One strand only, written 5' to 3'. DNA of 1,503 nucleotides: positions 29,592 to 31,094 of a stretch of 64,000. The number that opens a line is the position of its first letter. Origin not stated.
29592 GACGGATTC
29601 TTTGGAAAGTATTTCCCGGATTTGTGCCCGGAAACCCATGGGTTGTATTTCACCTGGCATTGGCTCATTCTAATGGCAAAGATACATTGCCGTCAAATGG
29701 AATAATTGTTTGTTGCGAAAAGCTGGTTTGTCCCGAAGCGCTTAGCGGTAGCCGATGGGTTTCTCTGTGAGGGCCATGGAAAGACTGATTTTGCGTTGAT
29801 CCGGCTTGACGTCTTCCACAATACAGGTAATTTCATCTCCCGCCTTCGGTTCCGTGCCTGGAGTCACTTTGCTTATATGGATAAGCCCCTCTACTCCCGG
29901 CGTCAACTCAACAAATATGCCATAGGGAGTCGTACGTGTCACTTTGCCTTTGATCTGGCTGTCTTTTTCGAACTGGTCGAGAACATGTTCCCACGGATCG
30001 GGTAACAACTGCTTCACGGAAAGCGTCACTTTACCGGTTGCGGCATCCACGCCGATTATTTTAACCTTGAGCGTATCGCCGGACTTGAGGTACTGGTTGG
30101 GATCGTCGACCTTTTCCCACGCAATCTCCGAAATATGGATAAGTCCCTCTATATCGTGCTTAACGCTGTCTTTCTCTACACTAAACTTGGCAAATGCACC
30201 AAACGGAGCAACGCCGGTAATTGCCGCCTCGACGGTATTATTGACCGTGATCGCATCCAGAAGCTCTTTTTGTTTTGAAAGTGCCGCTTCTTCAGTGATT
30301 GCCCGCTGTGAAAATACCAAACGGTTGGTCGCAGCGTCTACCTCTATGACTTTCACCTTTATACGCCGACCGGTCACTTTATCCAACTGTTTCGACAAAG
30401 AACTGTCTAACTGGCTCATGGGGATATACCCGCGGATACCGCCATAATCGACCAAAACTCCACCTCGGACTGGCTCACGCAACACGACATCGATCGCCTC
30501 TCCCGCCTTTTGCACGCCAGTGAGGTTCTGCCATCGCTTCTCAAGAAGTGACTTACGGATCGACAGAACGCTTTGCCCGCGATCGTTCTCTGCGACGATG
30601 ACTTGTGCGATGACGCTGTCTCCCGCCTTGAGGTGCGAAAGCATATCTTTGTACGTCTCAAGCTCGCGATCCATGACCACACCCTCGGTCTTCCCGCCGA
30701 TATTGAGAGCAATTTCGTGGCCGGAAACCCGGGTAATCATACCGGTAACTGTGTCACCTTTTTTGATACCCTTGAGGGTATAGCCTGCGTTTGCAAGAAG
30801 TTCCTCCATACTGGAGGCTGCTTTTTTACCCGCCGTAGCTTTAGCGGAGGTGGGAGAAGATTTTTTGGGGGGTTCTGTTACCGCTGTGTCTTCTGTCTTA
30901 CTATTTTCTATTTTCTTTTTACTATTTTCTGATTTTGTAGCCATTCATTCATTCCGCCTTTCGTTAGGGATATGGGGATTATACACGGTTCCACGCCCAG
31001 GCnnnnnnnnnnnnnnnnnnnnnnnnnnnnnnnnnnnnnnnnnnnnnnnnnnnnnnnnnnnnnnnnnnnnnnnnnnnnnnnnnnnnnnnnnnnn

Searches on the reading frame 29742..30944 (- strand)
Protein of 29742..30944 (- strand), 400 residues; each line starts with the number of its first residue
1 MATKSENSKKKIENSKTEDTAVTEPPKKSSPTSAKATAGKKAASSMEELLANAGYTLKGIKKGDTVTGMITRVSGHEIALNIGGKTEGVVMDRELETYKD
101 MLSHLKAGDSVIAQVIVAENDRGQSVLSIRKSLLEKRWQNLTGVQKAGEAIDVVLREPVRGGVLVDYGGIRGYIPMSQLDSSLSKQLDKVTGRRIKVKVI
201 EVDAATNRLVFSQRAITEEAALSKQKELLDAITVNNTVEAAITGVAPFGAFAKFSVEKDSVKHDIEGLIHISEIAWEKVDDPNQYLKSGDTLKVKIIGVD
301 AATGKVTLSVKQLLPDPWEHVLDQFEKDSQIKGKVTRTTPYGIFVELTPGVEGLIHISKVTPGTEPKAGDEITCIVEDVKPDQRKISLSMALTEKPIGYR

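Call 42: search_protein_families(library=pfam, proteins=[window:29742-30944:-], max_evalue=0.001)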
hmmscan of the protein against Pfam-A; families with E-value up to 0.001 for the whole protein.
window:29742-30944:- (400 aa): 5 families
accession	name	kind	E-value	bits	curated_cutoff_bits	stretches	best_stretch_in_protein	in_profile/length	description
PF00575.29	S1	-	2.1e-47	159.8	22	4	325-390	2-73/74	S1 RNA binding domain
PF23459.1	S1_RRP5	-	3.2e-10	40.9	27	0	261-310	23-72/72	RRP5 S1 domain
PF18614.7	RNase_II_C_S1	-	4.7e-07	30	26.6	0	286-310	34-58/59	RNase II-type exonuclease C-terminal S1 domain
PF24685.1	OB_RRP5_4th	-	0.00054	20.4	31.5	0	261-312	33-84/92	RRP5 OB-fold domain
PF21710.3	Spt6_S1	-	0.00098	19.8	27.5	0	263-311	38-87/91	Spt6, S1/OB domain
